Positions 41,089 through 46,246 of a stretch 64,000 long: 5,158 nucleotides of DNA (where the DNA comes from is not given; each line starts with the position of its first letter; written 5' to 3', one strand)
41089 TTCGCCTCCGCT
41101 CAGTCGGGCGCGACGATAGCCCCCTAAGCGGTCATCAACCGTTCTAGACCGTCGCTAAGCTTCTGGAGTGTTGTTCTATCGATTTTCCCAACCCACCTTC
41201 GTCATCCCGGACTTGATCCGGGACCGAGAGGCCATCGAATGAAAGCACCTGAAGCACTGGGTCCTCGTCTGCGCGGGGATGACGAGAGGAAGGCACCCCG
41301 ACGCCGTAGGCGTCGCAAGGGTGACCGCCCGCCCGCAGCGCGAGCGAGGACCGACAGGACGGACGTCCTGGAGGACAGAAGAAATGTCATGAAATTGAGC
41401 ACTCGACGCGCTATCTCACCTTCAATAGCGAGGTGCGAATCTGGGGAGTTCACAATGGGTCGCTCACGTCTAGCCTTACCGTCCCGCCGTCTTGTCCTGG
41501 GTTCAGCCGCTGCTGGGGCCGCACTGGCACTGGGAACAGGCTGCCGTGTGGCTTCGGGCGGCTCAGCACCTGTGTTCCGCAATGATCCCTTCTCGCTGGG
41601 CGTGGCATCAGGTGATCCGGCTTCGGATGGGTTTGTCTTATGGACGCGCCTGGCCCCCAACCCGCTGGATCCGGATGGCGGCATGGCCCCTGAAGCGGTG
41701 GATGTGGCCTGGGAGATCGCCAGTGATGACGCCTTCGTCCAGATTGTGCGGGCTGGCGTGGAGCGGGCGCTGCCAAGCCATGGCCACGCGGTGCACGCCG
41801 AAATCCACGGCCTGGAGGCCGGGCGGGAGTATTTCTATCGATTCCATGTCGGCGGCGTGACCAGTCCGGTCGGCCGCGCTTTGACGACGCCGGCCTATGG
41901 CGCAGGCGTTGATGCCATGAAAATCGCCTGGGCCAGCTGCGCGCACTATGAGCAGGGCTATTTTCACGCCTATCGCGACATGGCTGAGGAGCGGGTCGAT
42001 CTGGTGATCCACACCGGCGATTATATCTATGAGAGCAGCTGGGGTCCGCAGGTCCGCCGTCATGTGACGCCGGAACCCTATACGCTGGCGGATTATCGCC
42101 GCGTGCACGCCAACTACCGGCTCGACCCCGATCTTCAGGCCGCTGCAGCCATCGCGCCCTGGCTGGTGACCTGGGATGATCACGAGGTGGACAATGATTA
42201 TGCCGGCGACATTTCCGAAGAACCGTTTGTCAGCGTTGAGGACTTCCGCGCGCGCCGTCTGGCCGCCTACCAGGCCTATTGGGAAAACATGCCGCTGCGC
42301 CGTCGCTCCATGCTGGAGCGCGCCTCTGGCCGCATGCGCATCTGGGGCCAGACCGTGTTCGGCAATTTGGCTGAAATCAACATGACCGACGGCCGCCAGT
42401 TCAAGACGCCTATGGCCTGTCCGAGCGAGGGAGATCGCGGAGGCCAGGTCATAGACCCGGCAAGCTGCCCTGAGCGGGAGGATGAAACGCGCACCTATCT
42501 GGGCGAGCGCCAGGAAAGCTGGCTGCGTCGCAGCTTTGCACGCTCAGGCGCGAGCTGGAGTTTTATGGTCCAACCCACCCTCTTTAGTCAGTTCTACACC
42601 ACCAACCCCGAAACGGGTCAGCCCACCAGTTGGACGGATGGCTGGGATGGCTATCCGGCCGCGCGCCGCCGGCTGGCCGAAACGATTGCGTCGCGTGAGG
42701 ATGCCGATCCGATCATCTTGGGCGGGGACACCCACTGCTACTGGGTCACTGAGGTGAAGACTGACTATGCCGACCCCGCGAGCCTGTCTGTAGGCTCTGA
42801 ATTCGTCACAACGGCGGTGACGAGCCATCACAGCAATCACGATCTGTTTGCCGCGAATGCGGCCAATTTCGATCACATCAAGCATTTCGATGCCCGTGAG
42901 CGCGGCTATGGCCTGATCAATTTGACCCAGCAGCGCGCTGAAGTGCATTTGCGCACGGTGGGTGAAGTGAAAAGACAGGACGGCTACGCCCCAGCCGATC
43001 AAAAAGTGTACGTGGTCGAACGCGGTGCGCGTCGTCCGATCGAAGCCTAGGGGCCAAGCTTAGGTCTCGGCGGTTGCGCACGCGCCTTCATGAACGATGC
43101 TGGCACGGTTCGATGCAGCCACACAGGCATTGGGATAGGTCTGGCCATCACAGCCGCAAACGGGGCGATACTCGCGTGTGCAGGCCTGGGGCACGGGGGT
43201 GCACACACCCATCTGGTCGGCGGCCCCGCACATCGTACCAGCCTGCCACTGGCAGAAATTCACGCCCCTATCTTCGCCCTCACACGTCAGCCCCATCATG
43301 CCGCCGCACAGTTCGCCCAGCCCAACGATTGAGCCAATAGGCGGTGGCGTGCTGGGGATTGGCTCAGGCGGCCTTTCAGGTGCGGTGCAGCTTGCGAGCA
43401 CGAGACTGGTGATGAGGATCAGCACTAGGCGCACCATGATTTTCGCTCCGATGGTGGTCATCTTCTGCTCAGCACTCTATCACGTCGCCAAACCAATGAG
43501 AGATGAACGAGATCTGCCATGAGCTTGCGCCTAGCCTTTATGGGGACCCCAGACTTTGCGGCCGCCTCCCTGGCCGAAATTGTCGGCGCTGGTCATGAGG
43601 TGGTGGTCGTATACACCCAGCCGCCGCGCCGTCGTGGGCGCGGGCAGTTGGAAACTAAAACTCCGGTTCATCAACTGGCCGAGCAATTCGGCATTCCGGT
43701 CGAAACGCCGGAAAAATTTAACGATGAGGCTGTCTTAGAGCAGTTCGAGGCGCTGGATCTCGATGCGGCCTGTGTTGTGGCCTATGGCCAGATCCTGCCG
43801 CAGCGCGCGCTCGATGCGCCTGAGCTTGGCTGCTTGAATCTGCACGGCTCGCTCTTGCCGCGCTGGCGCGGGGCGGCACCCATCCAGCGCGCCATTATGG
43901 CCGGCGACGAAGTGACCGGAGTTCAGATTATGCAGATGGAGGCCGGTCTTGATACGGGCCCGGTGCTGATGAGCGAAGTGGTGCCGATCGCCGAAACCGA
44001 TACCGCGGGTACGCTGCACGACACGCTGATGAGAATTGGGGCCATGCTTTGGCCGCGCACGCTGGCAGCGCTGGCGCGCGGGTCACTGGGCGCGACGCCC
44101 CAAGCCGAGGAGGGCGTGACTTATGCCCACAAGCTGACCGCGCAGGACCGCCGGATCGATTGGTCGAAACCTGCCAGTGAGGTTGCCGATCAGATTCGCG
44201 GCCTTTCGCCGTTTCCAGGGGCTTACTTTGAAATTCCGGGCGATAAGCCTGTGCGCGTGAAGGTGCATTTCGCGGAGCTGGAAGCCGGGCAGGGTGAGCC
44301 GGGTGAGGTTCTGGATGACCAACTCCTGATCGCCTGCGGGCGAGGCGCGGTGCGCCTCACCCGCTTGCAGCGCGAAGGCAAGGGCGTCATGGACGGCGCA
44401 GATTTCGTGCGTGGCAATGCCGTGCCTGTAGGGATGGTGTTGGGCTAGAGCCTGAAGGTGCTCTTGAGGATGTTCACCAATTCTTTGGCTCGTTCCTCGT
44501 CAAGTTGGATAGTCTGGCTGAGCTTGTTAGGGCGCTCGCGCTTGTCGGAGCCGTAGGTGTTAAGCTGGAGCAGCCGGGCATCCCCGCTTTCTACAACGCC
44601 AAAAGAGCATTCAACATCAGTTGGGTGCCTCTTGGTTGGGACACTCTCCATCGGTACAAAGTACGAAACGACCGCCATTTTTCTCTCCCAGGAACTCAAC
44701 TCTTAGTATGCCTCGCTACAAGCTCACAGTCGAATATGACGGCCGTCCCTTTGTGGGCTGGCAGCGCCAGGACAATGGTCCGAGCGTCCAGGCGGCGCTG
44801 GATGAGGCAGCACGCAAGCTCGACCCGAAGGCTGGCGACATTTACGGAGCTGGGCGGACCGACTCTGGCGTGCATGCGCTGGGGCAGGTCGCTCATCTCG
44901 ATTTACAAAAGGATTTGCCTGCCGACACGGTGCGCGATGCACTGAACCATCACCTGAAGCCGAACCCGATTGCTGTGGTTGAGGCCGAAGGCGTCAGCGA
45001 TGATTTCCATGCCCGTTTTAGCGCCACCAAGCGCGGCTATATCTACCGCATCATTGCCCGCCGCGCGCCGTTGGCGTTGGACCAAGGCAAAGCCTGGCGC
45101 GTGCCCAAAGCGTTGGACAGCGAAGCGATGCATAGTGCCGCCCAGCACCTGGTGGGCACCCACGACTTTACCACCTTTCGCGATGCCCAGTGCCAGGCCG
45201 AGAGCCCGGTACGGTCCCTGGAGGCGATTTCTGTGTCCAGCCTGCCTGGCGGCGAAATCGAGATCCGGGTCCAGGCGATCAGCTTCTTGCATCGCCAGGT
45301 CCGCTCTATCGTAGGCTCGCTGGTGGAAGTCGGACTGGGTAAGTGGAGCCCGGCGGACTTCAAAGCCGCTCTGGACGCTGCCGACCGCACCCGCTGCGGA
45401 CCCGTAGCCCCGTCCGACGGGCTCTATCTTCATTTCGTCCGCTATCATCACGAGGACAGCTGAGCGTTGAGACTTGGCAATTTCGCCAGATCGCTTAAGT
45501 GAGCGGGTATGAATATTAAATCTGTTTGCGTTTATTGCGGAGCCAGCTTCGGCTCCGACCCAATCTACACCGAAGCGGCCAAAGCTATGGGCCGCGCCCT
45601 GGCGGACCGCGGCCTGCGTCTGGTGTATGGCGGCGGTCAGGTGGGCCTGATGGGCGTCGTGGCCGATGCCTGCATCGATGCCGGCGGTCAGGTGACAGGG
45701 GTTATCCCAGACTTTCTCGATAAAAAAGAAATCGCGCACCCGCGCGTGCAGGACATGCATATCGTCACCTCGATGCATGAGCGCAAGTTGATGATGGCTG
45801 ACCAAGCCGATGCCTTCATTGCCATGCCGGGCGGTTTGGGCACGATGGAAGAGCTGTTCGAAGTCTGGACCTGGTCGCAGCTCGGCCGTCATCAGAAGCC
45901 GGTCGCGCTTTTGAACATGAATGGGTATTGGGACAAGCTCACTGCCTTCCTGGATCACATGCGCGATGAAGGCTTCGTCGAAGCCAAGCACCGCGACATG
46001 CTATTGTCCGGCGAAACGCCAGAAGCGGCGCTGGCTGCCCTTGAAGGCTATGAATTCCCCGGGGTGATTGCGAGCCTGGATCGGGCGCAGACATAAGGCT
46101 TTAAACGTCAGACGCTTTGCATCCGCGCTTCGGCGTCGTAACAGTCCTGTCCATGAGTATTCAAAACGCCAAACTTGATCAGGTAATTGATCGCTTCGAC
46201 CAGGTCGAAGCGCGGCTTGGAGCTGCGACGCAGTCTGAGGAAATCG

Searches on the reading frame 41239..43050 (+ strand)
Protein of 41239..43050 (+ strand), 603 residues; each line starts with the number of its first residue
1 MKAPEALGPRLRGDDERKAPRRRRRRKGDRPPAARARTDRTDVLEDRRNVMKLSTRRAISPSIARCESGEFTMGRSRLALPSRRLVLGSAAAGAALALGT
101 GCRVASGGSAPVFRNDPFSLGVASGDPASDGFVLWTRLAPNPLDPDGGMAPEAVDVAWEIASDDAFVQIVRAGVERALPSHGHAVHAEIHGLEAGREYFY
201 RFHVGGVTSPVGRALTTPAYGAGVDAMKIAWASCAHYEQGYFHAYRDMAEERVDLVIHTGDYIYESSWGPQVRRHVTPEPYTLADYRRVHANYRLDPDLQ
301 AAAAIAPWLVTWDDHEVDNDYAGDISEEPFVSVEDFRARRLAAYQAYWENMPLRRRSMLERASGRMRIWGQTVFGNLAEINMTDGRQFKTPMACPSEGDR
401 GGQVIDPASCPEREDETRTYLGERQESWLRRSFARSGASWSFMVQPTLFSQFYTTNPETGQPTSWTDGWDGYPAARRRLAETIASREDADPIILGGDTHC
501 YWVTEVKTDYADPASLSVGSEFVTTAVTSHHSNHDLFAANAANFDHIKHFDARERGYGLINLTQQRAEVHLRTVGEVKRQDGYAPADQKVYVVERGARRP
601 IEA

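Call 11: search_protein_families(library=pfam, proteins=[window:41239-43050:+])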
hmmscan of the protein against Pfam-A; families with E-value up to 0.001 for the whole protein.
window:41239-43050:+ (603 aa): 2 families
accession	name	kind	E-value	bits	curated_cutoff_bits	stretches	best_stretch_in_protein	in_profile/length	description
PF09423.15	PhoD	-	9.2e-97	324.7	27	1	229-570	1-342/343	PhoD-like phosphatase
PF16655.11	PhoD_N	-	4.9e-30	104.4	30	1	120-216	1-90/90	PhoD-like phosphatase, N-terminal domain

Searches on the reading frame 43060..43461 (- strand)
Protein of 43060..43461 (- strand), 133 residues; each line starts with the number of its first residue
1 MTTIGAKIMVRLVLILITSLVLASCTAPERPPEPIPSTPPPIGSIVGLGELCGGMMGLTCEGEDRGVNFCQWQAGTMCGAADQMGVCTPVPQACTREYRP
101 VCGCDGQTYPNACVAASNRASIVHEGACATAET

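Call 13: search_protein_families(library=pfam, proteins=[window:43060-43461:-], max_evalue=0.01)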
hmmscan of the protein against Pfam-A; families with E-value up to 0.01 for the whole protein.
window:43060-43461:- (133 aa): 2 families
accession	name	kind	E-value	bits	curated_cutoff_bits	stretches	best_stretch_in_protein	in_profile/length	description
PF00050.26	Kazal_1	-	5.2e-09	36.4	21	1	87-116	1-31/49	Kazal-type serine protease inhibitor domain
PF07648.20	Kazal_2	-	1.7e-07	31.6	22.8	1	91-128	3-48/48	Kazal-type serine protease inhibitor domain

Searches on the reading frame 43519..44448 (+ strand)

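Call 11: search_protein_families(library=pfam, proteins=[window:43519-44448:+])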
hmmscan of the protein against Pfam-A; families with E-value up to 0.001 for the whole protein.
window:43519-44448:+ (309 aa): 2 families
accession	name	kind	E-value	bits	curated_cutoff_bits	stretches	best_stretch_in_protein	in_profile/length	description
PF00551.24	Formyl_trans_N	-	3.1e-41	141.6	26.1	1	4-177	2-176/181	Formyl transferase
PF02911.23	Formyl_trans_C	-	2e-23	82.9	21.1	1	205-300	1-99/100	Formyl transferase, C-terminal domain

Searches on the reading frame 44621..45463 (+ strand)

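Call 13: search_protein_families(library=pfam, proteins=[window:44621-45463:+], max_evalue=0.01)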
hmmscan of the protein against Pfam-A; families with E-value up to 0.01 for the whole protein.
window:44621-45463:+ (280 aa): 1 family
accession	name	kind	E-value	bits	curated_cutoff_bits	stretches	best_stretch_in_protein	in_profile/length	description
PF01416.25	PseudoU_synth_1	-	2.7e-43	147.3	23.3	2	173-275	1-107/108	tRNA pseudouridine synthase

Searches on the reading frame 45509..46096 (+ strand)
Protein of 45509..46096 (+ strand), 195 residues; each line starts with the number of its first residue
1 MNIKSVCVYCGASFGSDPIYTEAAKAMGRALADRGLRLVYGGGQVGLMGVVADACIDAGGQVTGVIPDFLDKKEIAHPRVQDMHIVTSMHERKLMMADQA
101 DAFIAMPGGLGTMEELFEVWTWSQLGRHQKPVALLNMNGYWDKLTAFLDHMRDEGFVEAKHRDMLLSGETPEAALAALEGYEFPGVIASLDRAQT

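Call 12: search_protein_families(library=pfam, proteins=[window:45509-46096:+])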
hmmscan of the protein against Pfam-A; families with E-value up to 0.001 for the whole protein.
window:45509-46096:+ (195 aa): 2 families
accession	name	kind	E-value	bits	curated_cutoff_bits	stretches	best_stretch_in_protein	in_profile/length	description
PF03641.19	Lysine_decarbox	-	4.8e-48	163.1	27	1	48-177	1-130/131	Possible lysine decarboxylase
PF18306.6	LDcluster4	-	7e-17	61.9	26.3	1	17-136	14-124/151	SLOG cluster4 family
